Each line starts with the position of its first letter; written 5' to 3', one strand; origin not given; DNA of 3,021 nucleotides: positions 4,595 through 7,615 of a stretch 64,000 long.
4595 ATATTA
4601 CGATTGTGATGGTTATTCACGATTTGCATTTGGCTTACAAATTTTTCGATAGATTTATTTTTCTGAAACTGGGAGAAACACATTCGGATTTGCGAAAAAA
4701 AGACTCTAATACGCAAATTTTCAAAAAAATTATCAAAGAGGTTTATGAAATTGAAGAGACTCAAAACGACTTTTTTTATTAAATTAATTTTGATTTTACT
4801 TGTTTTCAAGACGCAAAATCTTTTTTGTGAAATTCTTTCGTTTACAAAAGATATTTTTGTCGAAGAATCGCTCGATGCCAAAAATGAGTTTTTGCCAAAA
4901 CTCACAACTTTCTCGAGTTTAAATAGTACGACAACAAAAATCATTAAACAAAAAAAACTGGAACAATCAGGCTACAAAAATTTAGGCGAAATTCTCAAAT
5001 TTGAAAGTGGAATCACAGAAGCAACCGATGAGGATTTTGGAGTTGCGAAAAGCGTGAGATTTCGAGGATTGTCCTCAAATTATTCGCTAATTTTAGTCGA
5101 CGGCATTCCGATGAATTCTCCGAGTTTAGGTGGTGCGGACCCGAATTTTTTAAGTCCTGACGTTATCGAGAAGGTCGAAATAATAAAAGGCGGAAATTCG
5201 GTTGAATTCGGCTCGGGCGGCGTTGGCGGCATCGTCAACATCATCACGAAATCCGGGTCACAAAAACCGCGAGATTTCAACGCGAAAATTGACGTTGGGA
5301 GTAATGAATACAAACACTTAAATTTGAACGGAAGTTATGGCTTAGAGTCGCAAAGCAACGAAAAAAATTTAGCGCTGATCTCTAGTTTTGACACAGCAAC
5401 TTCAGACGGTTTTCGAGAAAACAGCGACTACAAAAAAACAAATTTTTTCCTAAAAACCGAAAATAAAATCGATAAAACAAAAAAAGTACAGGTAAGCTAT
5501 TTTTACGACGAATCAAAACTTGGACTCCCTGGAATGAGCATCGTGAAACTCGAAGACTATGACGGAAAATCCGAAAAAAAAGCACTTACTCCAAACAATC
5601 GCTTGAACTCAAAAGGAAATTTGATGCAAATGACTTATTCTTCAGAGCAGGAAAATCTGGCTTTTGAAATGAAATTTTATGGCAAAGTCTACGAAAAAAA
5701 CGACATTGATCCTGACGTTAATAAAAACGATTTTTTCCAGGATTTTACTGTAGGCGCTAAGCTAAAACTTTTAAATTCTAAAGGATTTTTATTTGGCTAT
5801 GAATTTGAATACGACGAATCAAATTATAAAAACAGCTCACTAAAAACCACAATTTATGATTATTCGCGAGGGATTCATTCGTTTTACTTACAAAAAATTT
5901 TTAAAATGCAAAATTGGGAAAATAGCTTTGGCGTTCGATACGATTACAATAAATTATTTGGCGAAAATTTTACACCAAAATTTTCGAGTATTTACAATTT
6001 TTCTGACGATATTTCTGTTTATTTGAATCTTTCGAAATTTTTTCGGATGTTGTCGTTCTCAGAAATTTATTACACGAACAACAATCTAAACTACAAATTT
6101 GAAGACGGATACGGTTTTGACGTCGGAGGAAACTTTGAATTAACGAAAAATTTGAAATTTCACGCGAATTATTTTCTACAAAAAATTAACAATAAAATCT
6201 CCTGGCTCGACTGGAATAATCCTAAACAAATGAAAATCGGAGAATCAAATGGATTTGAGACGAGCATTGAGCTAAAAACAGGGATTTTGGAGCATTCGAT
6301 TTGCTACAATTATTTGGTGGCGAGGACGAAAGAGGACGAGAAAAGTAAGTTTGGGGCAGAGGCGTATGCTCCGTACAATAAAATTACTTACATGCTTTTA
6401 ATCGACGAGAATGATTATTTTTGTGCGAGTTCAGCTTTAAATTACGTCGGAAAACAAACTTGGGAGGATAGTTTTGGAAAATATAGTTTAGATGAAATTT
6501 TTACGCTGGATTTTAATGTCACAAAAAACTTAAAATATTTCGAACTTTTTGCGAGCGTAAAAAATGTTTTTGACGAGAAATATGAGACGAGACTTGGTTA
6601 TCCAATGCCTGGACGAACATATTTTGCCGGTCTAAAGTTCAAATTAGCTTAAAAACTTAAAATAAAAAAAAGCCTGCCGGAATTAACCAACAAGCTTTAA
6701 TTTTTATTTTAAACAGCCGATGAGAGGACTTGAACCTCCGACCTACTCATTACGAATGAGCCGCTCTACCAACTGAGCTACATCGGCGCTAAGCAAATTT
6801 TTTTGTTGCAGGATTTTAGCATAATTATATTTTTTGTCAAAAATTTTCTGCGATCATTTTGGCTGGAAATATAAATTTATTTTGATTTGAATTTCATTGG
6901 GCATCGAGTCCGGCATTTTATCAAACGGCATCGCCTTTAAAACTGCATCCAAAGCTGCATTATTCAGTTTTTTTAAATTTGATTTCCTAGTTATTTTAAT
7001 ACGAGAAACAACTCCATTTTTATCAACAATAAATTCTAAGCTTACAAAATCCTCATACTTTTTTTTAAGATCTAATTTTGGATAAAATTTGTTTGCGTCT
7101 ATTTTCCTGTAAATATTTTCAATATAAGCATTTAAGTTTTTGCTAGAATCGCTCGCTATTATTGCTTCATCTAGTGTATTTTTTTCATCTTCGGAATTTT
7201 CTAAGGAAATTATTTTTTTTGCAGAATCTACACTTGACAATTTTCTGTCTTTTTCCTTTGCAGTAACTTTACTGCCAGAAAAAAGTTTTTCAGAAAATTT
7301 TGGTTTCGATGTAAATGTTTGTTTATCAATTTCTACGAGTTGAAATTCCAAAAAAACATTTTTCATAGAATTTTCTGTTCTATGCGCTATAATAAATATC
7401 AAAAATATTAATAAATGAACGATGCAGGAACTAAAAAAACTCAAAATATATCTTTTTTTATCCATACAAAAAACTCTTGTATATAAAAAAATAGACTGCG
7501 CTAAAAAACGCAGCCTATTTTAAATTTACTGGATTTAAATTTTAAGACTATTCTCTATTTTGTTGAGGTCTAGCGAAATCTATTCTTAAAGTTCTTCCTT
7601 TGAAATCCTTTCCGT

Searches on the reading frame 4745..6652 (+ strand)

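Call 38: search_protein_families(library=pfam, max_evalue=0.00001, proteins=[window:4745-6652:+])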
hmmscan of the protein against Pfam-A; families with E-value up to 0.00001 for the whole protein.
window:4745-6652:+ (635 aa): 2 families
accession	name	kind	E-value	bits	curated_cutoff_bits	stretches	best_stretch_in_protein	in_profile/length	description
PF07715.20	Plug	-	4e-22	79.2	23.9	1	62-163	7-107/107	TonB-dependent Receptor Plug Domain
PF00593.30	TonB_dep_Rec_b-barrel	-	6.9e-21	76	27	1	202-608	23-436/436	TonB dependent receptor-like, beta-barrel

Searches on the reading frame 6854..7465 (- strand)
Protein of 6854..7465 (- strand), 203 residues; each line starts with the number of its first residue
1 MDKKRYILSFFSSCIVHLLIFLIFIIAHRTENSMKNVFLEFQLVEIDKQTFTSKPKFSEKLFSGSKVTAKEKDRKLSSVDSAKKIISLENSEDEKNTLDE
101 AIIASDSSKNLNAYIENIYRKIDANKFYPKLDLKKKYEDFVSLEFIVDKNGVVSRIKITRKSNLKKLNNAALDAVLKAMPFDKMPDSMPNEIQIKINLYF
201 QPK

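Call 38: search_protein_families(library=pfam, max_evalue=0.00001, proteins=[window:6854-7465:-])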
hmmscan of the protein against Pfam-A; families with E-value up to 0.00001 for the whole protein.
window:6854-7465:- (203 aa): 2 families
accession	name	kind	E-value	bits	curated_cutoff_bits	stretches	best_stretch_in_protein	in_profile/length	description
PF03544.19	TonB_C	-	7.7e-10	39.5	24.6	1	125-201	2-78/79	Gram-negative bacterial TonB protein C-terminal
PF13103.11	TonB_2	-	3.6e-08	33.9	22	1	113-195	3-84/85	TonB C terminal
